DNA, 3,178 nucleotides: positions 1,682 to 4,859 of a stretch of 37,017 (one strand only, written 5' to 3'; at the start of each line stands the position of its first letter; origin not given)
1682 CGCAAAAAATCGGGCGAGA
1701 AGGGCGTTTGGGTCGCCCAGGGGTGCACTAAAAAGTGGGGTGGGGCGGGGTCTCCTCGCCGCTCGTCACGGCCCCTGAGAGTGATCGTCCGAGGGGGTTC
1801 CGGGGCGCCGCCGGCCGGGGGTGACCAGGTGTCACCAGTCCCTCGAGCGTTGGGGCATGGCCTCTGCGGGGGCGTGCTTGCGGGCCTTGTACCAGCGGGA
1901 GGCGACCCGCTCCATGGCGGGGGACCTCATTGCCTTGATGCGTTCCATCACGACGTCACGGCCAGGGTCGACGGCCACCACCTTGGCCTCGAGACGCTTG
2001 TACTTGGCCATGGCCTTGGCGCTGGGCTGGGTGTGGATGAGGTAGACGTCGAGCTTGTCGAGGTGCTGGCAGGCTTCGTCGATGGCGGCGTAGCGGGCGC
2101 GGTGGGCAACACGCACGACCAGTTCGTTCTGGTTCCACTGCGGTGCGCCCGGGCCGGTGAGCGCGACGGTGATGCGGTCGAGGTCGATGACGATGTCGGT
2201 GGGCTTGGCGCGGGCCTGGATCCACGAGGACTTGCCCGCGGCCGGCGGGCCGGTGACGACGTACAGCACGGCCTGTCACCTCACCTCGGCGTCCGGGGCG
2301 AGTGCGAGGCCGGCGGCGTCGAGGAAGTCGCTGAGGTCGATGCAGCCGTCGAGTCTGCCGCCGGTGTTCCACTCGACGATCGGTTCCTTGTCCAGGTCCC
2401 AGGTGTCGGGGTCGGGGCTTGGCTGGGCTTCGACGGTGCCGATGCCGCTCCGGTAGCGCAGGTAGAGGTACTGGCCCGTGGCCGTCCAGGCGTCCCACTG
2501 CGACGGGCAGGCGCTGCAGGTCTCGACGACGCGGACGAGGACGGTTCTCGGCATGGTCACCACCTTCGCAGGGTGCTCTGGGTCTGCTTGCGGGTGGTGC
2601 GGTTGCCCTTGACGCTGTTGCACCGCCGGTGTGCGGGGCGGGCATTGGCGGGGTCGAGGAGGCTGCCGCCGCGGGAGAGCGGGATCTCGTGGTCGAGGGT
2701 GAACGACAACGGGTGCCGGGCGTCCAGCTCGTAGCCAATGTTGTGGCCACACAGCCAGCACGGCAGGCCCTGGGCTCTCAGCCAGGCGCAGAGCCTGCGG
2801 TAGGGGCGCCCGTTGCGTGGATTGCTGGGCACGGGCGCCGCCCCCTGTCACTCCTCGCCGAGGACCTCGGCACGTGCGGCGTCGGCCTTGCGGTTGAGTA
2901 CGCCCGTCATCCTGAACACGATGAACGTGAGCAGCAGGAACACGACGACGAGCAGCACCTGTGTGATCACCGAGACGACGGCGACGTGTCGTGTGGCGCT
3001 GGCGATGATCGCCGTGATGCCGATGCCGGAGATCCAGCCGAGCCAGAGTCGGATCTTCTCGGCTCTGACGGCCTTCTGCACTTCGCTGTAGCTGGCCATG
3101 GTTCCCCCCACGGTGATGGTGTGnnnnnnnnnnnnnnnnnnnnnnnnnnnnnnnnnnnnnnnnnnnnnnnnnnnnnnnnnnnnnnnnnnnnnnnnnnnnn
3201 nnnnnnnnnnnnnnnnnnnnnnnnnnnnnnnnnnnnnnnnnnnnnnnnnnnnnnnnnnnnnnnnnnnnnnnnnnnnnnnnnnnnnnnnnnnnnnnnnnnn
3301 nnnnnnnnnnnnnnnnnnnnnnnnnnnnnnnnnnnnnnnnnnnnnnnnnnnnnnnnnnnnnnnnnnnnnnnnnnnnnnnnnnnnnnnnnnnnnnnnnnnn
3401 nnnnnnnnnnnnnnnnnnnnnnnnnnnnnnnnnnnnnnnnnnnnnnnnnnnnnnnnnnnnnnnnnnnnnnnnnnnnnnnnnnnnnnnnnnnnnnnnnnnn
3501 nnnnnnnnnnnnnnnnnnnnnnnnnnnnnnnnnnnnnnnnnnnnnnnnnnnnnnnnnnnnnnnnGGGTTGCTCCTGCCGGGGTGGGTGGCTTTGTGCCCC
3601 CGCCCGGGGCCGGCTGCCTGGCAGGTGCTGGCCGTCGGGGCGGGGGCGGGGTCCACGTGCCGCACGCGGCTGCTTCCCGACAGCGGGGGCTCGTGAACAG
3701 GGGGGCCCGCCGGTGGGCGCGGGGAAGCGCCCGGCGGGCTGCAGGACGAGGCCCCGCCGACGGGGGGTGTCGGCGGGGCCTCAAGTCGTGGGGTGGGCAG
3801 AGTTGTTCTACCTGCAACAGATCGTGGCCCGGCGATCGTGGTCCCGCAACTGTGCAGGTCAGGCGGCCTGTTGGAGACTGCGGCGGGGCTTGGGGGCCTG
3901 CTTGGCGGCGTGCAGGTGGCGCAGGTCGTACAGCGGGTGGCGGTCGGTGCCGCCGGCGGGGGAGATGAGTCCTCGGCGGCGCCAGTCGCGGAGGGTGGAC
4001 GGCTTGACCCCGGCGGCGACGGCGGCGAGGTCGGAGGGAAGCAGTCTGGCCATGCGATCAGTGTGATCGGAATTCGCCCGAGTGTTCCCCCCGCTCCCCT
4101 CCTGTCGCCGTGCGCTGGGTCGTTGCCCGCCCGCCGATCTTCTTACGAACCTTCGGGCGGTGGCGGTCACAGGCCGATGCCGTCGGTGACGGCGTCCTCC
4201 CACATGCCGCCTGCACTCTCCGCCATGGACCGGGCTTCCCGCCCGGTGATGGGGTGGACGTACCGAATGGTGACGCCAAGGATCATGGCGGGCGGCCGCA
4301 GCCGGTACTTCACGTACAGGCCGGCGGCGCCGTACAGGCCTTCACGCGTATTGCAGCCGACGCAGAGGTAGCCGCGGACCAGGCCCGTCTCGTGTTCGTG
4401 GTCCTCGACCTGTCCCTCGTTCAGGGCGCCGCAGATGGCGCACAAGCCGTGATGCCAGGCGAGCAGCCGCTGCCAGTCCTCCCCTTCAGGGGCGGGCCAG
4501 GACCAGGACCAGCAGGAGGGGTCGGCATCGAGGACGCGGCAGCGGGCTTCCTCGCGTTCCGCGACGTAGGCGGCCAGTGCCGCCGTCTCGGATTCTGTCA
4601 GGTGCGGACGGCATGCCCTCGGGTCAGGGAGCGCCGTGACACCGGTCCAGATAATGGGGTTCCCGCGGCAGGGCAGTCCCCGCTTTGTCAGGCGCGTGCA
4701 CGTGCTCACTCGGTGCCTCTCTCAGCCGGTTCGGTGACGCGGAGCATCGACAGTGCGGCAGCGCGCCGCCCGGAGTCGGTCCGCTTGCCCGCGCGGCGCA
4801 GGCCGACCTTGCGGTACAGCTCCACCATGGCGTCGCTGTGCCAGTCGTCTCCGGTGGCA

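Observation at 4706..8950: Integrase and a ParA/ParB-like pair in the same small phage genome: possible dual maintenance (integrated or plasmid prophage)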

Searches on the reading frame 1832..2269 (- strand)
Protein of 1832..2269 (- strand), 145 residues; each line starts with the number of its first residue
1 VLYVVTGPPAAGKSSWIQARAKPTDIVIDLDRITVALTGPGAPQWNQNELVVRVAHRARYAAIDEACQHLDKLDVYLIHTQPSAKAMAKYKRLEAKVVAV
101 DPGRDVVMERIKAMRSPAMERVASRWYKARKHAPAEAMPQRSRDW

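Call 65: search_protein_families(library=pfam, proteins=[window:1832-2269:-], max_evalue=0.01)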
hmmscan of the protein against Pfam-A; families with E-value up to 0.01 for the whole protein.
window:1832-2269:- (145 aa): 1 family
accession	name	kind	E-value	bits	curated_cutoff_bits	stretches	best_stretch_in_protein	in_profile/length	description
PF13671.12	AAA_33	-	5.7e-05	23.9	27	1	2-112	1-116/143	AAA domain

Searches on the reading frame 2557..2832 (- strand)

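Call 65: search_protein_families(library=pfam, proteins=[window:2557-2832:-], max_evalue=0.01)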
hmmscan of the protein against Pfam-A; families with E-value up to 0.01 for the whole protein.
window:2557-2832:- (91 aa): 2 families
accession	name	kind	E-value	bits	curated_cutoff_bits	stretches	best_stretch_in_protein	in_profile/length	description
PF01844.29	HNH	-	3.3e-06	27.6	21.4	1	27-78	3-47/47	HNH endonuclease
PF14279.12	HNH_5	-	6.5e-05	23.2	27.5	1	43-85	12-53/56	HNH endonuclease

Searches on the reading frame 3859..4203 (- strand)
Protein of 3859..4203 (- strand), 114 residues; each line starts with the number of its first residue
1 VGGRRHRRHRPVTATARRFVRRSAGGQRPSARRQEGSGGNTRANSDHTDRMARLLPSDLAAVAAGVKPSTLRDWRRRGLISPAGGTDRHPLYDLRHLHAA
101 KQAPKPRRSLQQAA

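Call 4: search_protein_families(library=pfam, proteins=[window:3859-4203:-], max_evalue=0.01)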
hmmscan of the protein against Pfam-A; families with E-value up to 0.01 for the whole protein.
window:3859-4203:- (114 aa): 3 families
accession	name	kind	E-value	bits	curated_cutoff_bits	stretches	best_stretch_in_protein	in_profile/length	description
PF13411.12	MerR_1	-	2.5e-05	24.7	21.6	1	60-98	6-44/69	MerR HTH family regulatory protein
PF00376.29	MerR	-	0.00011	22.3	28.2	1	63-87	8-32/38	MerR family regulatory protein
PF12728.13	HTH_17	-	0.0051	17.5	27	0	64-89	11-35/51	Helix-turn-helix domain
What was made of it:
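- Checked: A MerR-type HTH lies at 3859-4203(-) (MerR_1 24.7 bits) (call 4).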

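Call 7: search_protein_families(library=phrogs, proteins=[window:3859-4203:-], max_evalue=0.01)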
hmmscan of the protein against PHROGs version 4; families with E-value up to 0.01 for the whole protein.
window:3859-4203:- (114 aa): 6 families
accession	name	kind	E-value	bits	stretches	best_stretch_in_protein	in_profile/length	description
phrog_2474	-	transcription regulation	4.9e-10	40.3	1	43-109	37-104/118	MerR-like transcriptional regulator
phrog_597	-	DNA, RNA and nucleotide metabolism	3.2e-05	25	1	37-99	95-159/200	DNA binding protein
phrog_908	-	unknown function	0.0013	18.8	1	57-109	262-315/361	-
phrog_141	-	head and packaging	0.0015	18.9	1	61-107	22-66/183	terminase small subunit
phrog_66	-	integration and excision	0.0016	19.2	1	28-111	72-153/412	excisionase and transcriptional regulator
phrog_8013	-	unknown function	0.0059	17.6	1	56-99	178-221/231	-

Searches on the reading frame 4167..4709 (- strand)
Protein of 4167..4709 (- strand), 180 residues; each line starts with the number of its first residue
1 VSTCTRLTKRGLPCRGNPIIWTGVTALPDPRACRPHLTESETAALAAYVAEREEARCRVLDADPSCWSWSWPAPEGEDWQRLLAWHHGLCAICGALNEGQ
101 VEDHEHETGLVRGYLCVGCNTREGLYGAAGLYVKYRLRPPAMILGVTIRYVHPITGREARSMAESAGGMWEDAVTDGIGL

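Call 4: search_protein_families(library=pfam, proteins=[window:4167-4709:-], max_evalue=0.01)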
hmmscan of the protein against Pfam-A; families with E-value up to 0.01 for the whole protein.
window:4167-4709:- (180 aa): 1 family
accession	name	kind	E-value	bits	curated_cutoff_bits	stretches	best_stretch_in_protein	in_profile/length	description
PF02945.21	Endonuclease_7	-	8.4e-12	45.3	23.6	1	77-125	14-65/82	Recombination endonuclease VII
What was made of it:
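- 4167..4709 (-): Endonuclease VII domain protein, co-transcribed downstream of the recombinase. Pfam Endonuclease_7 E 8e-12 (call 4).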

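Call 7: search_protein_families(library=phrogs, proteins=[window:4167-4709:-], max_evalue=0.01)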
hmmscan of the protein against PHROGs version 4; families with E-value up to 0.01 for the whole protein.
window:4167-4709:- (180 aa): 6 families
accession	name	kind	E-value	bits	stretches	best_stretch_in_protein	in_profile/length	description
phrog_423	-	DNA, RNA and nucleotide metabolism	4.1e-10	40.8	1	80-124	16-65/159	endonuclease VII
phrog_2914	-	DNA, RNA and nucleotide metabolism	1.5e-09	38.9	1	77-122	85-134/190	endonuclease VII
phrog_2633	-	DNA, RNA and nucleotide metabolism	4.5e-09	37.6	1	77-124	72-120/142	endonuclease VII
phrog_307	-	DNA, RNA and nucleotide metabolism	4.6e-07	31.1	1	77-121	110-157/334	endonuclease VII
phrog_11865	-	DNA, RNA and nucleotide metabolism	7.6e-05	24.1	1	103-124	3-24/95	endonuclease VII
phrog_17507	-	DNA, RNA and nucleotide metabolism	0.0009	20.1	1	103-121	2-20/65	endonuclease VII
